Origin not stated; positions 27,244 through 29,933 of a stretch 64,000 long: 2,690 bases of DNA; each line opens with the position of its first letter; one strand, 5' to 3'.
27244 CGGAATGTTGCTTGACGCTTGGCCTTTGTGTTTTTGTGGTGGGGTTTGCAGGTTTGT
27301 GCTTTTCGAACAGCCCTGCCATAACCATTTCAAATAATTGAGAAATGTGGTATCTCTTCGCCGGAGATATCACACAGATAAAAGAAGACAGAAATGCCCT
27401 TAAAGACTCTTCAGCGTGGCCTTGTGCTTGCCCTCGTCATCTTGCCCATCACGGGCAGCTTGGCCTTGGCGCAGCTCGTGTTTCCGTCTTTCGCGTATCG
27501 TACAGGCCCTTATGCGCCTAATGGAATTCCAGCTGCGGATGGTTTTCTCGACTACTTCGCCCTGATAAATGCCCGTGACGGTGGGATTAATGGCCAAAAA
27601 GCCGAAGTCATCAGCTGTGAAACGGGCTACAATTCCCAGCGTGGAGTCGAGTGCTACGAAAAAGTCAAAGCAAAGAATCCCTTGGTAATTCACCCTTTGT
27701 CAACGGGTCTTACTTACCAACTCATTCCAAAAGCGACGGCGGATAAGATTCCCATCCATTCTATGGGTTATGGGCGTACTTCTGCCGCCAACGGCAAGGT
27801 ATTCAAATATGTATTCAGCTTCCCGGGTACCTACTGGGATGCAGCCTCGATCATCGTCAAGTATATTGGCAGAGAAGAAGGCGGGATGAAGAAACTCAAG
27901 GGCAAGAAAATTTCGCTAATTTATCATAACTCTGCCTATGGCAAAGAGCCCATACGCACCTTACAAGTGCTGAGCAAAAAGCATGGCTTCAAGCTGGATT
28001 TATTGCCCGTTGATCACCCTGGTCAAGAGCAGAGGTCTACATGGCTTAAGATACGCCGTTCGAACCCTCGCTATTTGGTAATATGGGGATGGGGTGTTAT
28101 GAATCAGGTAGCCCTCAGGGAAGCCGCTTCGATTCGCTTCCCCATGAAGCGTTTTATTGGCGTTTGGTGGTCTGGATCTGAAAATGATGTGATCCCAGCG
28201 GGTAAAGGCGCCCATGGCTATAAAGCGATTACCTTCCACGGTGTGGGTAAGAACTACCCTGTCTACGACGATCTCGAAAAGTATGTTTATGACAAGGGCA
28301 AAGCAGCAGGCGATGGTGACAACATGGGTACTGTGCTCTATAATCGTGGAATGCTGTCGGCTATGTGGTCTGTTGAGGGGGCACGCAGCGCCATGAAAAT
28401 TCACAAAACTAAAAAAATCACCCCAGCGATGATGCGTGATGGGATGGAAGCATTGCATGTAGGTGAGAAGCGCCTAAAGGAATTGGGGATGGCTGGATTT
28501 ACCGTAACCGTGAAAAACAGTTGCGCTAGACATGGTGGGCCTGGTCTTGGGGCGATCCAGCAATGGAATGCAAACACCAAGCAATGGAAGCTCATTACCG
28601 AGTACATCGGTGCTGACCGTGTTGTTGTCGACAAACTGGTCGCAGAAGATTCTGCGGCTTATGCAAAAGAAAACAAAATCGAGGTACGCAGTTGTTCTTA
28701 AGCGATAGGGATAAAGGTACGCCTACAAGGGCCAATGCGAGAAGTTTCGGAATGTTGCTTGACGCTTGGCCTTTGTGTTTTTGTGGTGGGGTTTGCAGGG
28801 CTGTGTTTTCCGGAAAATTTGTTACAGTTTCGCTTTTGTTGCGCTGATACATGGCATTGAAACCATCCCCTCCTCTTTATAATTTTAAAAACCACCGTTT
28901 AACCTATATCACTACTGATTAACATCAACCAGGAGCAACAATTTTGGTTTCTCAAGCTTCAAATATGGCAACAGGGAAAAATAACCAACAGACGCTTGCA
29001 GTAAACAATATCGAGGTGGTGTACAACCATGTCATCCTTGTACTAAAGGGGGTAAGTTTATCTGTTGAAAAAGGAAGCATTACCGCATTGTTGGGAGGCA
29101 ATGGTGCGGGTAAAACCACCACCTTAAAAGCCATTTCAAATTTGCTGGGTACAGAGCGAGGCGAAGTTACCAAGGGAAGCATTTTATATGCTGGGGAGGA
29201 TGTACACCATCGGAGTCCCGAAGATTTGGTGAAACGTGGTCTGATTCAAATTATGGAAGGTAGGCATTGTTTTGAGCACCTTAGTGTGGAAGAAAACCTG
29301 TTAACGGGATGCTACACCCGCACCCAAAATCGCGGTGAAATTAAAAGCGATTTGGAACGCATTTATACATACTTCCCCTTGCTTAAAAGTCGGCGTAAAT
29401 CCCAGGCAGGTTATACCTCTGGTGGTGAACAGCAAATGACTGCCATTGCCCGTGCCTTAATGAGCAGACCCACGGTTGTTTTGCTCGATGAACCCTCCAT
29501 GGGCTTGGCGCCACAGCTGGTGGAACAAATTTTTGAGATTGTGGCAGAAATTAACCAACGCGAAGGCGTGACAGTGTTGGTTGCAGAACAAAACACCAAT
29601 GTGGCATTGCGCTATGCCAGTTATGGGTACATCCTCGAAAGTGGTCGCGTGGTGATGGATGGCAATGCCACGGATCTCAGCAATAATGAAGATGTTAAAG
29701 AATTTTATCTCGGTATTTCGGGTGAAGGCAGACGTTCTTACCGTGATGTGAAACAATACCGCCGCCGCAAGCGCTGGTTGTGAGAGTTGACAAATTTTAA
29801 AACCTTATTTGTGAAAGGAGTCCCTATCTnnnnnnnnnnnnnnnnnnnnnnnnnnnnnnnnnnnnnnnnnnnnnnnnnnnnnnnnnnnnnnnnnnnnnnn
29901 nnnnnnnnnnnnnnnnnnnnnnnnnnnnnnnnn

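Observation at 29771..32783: Very recent 1506-bp tandem duplication creating a second paaK-like gene and a chimeric livF-3'/SDR-5' junction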

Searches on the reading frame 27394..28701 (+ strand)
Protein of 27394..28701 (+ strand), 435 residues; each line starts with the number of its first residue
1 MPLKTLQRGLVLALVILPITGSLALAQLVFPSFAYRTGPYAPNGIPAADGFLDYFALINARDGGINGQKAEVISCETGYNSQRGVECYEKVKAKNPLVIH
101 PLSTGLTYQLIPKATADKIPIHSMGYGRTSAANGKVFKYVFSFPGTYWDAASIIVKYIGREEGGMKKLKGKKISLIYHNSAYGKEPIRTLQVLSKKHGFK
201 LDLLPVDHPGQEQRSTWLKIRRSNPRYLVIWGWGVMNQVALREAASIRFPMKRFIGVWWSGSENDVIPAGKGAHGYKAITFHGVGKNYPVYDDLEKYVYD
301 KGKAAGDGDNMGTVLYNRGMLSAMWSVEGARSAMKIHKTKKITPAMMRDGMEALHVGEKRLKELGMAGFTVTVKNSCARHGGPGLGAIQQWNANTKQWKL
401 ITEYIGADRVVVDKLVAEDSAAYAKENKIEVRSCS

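Call 10: search_protein_families(library=pfam, proteins=[window:27394-28701:+])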
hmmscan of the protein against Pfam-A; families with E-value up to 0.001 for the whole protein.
window:27394-28701:+ (435 aa): 1 family
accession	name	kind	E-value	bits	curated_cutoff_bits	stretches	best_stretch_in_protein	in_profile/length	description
PF13458.12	Peripla_BP_6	-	6.6e-38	131.7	31.7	1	34-356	8-313/343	Periplasmic binding protein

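Call 11: search_protein_families(library=ncbifam, proteins=[window:27394-28701:+])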
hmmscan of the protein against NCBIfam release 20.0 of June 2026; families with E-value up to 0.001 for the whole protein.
window:27394-28701:+ (435 aa): 0 families

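Call 19: list_cluster_members(proteins=[P0001, window:27394-28701:+, window:32592-33341:+])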
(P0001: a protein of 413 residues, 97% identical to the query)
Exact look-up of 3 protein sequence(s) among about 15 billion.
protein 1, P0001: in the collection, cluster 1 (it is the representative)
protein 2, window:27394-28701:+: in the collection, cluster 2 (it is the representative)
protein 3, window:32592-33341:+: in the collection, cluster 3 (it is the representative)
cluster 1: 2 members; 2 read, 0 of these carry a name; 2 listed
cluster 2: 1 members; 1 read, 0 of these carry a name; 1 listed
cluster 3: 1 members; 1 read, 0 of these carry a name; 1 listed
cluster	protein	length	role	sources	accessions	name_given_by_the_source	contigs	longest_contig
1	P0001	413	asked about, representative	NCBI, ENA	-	-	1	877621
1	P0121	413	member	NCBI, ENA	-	-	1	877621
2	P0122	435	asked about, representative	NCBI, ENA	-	-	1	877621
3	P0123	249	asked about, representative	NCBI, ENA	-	-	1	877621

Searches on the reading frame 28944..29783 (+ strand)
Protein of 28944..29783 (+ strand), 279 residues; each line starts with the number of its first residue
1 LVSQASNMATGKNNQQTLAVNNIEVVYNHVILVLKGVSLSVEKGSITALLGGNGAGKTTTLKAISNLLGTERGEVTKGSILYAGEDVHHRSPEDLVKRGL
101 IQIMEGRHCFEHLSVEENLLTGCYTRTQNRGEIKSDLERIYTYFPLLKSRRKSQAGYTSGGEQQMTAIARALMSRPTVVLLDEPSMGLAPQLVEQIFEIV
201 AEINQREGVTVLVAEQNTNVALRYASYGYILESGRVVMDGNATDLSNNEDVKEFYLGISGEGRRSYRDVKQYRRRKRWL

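Call 10: search_protein_families(library=pfam, proteins=[window:28944-29783:+])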
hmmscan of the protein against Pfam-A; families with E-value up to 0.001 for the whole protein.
window:28944-29783:+ (279 aa): 6 families
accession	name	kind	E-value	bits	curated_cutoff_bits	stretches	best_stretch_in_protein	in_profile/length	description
PF00005.33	ABC_tran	-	2.9e-27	96.4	25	1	34-185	1-136/137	ABC transporter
PF13304.12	AAA_21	-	2.4e-12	48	27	2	161-213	241-295/304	AAA domain, putative AbiEii toxin, Type IV TA system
PF02463.25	SMC_N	-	1.6e-05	24.9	40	1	45-209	25-192/220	RecF/RecN/SMC N terminal domain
PF13476.12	AAA_23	-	0.00011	23.3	27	1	45-80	20-55/201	AAA domain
PF25199.1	nSTAND_NTPase5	-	0.00019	21.7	34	0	40-66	37-63/145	Novel STAND NTPase 5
PF13555.12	AAA_29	-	0.00034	20.7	27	1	38-69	16-47/61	P-loop containing region of AAA domain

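Call 11: search_protein_families(library=ncbifam, proteins=[window:28944-29783:+])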
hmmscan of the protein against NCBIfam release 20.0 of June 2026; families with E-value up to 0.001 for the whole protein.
window:28944-29783:+ (279 aa): 186 families (the best 25 are shown)
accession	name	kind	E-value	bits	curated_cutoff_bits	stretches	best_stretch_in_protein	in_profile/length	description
TIGR03410.1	urea_trans_UrtE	equivalog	1.1e-58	198.4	285.8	1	18-253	1-226/230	urea ABC transporter ATP-binding subunit UrtE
NF008626.0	PRK11614.1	equivalog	1.3e-57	195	441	1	16-257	4-236/237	high-affinity branched-chain amino acid ABC transporter ATP-binding protein LivF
TIGR04406.1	LPS_export_lptB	equivalog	5e-41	140.5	240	1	18-257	2-234/239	LPS export ABC transporter ATP-binding protein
TIGR02315.1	ABC_phnC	equivalog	9e-35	120.2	266.1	1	18-255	2-242/243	phosphonate ABC transporter ATP-binding protein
TIGR01188.1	drrA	subfamily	1.6e-33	116.3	312.45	1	32-248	7-214/302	daunorubicin resistance ABC transporter, ATP-binding protein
TIGR00972.1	3a0107s01c2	equivalog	2.5e-32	112.2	343.2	1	18-250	2-235/248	phosphate ABC transporter ATP-binding protein PstB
TIGR03864.1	PQQ_ABC_ATP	hypoth_equivalog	3e-31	108.7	302.25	1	18-253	2-227/236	ABC transporter, ATP-binding subunit, PQQ-dependent alcohol dehydrogenase system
TIGR03411.1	urea_trans_UrtD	equivalog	3.9e-31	108.6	304.1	1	17-257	2-241/242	urea ABC transporter ATP-binding protein UrtD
TIGR02673.1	FtsE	equivalog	5.1e-30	104.8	264.85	1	20-234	4-213/214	cell division ATP-binding protein FtsE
TIGR03258.1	PhnT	equivalog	5.1e-30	104.7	499.15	1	18-247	9-229/359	2-aminoethylphosphonate ABC transport system ATP-binding subunit PhnT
NF008449.1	PRK11300.1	equivalog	3.5e-29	101.8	362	1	15-257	3-253/255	high-affinity branched-chain amino acid ABC transporter ATP-binding protein LivG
NF008144.0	PRK10895.1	equivalog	1.3e-28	100.1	381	1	17-257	3-236/241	LPS export ABC transporter ATP-binding protein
TIGR03265.1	PhnT2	equivalog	1.9e-28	99.8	457.7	1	15-245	2-222/353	putative 2-aminoethylphosphonate ABC transporter ATP-binding protein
TIGR04521.1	ECF_ATPase_2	equivalog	3.7e-28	98.4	330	1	20-253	3-241/279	energy-coupling factor transporter ATPase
NF011967.0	PRK15439.1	equivalog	1e-27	96.8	586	1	14-249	8-231/510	autoinducer 2 ABC transporter ATP-binding protein LsrA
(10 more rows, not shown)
